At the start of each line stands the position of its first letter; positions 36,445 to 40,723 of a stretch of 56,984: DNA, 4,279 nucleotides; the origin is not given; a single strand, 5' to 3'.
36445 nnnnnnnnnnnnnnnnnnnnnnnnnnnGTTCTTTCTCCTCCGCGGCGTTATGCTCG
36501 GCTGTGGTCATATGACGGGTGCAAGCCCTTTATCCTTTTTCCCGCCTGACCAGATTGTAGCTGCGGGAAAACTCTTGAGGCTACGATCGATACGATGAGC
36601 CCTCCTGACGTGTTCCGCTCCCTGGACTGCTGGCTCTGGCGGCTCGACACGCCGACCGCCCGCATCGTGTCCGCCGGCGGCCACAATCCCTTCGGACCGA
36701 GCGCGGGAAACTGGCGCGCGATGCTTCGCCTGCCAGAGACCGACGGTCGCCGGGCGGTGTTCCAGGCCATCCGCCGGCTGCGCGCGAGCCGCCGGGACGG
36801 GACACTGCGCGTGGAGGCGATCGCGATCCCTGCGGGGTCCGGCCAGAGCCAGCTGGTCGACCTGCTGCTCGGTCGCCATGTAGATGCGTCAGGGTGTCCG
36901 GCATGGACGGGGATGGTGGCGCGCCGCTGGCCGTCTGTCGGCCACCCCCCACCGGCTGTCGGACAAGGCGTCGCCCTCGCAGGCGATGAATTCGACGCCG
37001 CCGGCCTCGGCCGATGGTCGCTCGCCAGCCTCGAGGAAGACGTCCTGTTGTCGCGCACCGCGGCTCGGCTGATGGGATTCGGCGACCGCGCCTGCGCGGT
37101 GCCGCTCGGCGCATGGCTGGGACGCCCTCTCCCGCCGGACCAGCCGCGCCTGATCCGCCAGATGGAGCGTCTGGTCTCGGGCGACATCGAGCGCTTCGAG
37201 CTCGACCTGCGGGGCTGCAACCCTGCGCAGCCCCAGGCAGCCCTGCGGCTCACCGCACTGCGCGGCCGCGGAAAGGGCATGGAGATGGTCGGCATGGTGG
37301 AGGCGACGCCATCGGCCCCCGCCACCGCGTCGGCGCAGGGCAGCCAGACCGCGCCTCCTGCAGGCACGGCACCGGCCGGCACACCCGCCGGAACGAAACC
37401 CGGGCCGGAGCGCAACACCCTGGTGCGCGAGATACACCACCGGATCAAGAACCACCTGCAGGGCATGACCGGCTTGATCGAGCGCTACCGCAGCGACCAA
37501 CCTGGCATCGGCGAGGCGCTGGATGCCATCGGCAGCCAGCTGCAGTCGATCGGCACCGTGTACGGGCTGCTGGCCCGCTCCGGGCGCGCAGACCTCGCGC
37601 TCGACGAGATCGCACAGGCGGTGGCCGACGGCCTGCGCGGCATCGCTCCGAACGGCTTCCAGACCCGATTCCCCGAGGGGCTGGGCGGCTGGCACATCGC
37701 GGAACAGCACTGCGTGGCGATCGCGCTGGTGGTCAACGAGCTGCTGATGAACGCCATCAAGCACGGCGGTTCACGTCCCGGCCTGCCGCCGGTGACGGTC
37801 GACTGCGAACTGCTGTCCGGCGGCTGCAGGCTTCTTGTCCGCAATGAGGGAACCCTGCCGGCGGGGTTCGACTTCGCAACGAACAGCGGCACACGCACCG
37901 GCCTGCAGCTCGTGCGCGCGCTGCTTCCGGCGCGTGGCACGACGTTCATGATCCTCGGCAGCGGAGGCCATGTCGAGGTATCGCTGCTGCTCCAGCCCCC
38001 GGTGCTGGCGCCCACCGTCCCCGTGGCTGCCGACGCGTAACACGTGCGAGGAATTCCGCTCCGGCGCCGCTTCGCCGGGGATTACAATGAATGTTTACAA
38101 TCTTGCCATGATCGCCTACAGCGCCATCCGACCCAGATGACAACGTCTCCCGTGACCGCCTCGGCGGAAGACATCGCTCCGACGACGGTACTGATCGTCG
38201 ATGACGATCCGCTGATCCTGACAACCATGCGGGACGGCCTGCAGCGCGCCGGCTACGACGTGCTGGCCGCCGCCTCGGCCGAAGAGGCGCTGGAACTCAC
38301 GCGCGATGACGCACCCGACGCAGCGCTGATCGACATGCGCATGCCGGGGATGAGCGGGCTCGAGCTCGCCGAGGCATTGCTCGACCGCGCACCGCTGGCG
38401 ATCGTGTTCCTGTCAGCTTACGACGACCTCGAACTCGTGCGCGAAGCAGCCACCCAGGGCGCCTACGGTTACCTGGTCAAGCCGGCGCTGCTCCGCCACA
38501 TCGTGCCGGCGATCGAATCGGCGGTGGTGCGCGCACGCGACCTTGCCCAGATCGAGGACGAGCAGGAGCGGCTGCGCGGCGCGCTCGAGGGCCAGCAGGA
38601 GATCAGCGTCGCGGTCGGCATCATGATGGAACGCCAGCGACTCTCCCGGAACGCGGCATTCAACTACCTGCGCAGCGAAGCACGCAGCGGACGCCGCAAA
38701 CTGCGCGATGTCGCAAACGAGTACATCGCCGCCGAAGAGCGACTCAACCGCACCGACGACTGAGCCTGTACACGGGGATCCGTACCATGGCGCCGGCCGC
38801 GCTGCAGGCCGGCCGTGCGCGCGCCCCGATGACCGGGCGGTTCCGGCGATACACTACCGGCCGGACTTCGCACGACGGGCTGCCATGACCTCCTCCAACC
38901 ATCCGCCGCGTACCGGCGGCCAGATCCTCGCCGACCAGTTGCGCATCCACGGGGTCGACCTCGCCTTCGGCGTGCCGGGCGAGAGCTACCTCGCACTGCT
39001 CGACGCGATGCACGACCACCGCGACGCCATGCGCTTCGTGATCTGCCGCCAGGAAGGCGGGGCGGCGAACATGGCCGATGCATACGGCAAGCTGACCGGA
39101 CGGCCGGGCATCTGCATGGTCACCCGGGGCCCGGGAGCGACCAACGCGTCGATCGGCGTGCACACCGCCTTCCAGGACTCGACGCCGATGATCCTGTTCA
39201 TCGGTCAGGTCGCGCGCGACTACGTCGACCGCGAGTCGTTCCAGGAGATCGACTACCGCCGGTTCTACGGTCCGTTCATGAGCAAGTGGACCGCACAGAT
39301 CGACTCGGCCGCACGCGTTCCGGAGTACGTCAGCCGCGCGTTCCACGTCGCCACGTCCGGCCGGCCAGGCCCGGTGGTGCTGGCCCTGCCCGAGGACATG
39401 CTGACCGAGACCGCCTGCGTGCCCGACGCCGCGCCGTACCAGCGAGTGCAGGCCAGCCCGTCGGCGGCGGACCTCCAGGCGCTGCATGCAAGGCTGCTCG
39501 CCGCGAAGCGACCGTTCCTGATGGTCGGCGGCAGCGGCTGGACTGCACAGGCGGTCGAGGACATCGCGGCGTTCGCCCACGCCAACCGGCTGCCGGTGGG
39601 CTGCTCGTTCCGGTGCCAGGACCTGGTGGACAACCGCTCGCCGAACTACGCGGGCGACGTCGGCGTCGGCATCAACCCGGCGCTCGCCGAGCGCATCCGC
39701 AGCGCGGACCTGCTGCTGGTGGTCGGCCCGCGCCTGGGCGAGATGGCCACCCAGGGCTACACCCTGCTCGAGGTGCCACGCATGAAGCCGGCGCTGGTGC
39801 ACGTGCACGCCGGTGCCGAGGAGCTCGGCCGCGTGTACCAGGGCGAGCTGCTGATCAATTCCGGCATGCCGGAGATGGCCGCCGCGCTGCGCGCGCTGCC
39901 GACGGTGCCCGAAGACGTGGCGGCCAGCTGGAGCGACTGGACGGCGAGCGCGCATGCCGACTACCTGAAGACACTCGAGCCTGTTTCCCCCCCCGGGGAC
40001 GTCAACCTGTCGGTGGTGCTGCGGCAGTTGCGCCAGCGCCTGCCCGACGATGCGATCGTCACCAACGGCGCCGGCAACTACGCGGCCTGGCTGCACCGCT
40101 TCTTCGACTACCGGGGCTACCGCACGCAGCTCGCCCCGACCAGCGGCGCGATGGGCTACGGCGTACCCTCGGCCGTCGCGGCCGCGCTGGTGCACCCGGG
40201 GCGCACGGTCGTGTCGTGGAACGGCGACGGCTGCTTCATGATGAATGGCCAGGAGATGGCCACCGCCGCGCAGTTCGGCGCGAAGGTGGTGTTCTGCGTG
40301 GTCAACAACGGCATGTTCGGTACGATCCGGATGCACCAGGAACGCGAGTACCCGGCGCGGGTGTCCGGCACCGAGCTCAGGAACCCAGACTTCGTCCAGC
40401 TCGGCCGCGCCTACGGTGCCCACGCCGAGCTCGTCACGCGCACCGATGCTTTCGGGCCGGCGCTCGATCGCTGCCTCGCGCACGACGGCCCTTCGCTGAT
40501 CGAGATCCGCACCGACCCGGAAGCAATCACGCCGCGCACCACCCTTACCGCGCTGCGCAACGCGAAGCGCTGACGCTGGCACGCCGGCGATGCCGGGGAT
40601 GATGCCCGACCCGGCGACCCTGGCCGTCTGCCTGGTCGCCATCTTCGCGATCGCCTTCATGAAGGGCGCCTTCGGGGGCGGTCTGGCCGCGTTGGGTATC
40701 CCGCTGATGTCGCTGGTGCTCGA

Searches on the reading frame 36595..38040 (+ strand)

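Call 42: search_protein_families(library=pfam, proteins=[window:36595-38040:+], max_evalue=0.001)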
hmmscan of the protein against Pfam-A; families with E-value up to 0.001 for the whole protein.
window:36595-38040:+ (481 aa): 2 families
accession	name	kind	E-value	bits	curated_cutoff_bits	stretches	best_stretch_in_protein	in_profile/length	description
PF07568.18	HisKA_2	-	1.1e-07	32.2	22.3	1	279-347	1-72/76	Histidine kinase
PF07536.20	HWE_HK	-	0.0003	21.9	22.8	1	279-347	1-69/83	HWE histidine kinase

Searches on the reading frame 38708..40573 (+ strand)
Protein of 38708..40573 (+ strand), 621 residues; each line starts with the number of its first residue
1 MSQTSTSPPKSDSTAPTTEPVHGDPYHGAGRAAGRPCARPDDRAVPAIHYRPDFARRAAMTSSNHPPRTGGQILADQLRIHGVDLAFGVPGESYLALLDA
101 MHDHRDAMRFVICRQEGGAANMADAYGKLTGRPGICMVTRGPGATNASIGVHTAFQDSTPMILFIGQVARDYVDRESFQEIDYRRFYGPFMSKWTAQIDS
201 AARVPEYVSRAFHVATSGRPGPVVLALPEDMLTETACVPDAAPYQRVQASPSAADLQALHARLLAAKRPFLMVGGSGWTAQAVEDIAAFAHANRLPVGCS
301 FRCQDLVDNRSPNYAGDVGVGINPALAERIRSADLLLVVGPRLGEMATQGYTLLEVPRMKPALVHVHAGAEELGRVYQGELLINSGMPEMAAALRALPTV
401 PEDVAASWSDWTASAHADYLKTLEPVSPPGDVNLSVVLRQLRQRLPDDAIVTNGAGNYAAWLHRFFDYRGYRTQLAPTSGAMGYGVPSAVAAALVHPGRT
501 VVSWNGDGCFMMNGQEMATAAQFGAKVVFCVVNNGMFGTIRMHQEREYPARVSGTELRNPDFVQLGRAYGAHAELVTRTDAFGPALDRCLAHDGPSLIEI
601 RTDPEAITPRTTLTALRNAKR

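Call 42: search_protein_families(library=pfam, proteins=[window:38708-40573:+], max_evalue=0.001)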
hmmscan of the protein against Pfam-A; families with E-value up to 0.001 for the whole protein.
window:38708-40573:+ (621 aa): 3 families
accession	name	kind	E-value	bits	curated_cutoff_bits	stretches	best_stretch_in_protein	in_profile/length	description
PF02775.26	TPP_enzyme_C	-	2e-39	135.2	21.9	1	454-600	1-151/151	Thiamine pyrophosphate enzyme, C-terminal TPP binding domain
PF02776.23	TPP_enzyme_N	-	4.1e-38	130.3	26.8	1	69-183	2-116/119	Thiamine pyrophosphate enzyme, N-terminal TPP binding domain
PF00205.28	TPP_enzyme_M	-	2.3e-24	86.1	30.4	1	257-390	2-133/137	Thiamine pyrophosphate enzyme, central domain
